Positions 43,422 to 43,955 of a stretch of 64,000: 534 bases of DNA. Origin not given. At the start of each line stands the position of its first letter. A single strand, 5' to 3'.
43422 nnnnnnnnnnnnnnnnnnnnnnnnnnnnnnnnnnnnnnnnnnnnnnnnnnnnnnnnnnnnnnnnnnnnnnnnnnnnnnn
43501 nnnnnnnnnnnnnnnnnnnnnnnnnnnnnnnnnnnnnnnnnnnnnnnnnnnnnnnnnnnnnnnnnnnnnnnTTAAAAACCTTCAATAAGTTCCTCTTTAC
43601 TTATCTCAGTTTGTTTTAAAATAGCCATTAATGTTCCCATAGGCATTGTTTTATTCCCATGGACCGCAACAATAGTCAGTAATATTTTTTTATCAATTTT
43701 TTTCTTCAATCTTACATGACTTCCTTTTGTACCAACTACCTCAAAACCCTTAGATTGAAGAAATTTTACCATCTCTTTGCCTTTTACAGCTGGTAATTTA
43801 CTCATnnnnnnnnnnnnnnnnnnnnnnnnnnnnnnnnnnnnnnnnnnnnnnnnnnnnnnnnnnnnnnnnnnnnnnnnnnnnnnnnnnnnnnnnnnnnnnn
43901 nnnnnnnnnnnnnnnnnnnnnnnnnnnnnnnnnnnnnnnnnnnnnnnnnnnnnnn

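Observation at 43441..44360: hicB-hicA cassette bracketed by ~100-nt direct repeats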

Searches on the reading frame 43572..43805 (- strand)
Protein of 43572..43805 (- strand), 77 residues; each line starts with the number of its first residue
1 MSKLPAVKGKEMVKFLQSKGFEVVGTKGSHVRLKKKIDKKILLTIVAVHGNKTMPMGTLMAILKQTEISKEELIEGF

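Call 8: search_protein_families(library=pfam, proteins=[window:43572-43805:-], max_evalue=0.01)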
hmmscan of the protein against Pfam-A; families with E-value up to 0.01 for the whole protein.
window:43572-43805:- (77 aa): 1 family
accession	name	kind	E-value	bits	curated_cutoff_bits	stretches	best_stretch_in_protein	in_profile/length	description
PF07927.17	HicA_toxin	-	9.7e-18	64.5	27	1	9-68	1-58/58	HicA toxin of bacterial toxin-antitoxin,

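Call 11: find_encoding_contigs(protein=window:43572-43805:-, flank=10000, max_places=10)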
Protein window:43572-43805:- (77 aa): no gene with exactly this product is on record in the collection.

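Call 30: find_homologous_proteins(query=window:43572-43805:-, max_evalue=1e-8)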
Query window:43572-43805:- (77 aa): 3 proteins with E <= 1e-8 among 3 candidates.
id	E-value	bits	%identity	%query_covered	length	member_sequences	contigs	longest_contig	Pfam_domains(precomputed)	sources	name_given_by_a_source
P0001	4.3e-40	152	100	100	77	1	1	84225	PF07927.18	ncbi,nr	ncbi:MAG: type II toxin-antitoxin system HicA family toxin [Candidatus Nanoarchaeia archaeon]|nr:typ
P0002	1.0e-15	75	58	95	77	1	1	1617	PF07927.18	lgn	-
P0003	2.3e-15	74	57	96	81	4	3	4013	PF07927.18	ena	-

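Call 31: find_encoding_contigs(protein=P0002, flank=5000)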
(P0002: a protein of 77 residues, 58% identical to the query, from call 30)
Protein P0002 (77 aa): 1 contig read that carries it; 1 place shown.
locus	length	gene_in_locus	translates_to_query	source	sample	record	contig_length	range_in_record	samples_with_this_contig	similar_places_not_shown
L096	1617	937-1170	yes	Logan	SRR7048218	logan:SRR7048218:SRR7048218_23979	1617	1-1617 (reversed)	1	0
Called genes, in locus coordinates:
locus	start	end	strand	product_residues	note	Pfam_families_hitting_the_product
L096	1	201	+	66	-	?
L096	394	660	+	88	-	PF02643:DUF192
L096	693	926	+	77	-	-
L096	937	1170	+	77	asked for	PF07927:HicA_toxin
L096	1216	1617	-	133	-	?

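Call 32: find_encoding_contigs(protein=P0003, flank=5000)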
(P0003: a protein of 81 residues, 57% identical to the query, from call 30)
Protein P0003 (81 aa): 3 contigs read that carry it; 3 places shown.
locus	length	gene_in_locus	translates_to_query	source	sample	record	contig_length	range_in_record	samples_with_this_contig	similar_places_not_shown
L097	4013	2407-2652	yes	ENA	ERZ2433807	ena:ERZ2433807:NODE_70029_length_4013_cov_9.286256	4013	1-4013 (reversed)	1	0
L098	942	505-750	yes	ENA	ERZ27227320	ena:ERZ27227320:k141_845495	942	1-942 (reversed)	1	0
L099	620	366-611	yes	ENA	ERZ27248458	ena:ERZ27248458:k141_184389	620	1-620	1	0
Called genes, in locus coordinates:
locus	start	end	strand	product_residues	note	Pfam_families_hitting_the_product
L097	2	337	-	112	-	?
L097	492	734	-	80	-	PF07927:HicA_toxin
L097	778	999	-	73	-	PF15919:HicB_lk_antitox (faint)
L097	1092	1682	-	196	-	-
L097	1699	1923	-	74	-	-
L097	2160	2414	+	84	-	PF15919:HicB_lk_antitox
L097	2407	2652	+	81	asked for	PF07927:HicA_toxin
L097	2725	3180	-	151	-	PF01850:PIN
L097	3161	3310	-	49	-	-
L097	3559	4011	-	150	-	?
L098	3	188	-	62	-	?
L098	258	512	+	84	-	PF15919:HicB_lk_antitox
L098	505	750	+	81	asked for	PF07927:HicA_toxin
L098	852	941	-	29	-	?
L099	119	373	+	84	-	PF15919:HicB_lk_antitox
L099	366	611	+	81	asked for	PF07927:HicA_toxin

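Call 40: find_encoding_contigs(protein=P0001, flank=3000)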
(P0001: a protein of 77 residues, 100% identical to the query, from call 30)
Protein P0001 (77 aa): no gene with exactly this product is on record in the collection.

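Call 62: search_protein_families(library=padloc, proteins=[window:43572-43805:-], max_evalue=0.001)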
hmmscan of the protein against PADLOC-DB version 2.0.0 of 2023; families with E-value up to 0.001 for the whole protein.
window:43572-43805:- (77 aa): 0 families

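Call 65: find_related_loci(query=A4, collection=viral_contigs, flank=2500)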
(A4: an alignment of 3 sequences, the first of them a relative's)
Query A4 (77 aa) in viral_contigs; peptide patterns used: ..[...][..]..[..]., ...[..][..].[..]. (x = any residue, [..] = any of these).
159 stretches matched a pattern, but none encodes a relative of the query by tblastn (E <= 1e-3).

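Call 93: search_protein_families(library=ncbifam, proteins=[window:43572-43805:-], max_evalue=0.01)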
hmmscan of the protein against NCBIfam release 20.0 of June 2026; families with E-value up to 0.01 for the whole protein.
window:43572-43805:- (77 aa): 0 families
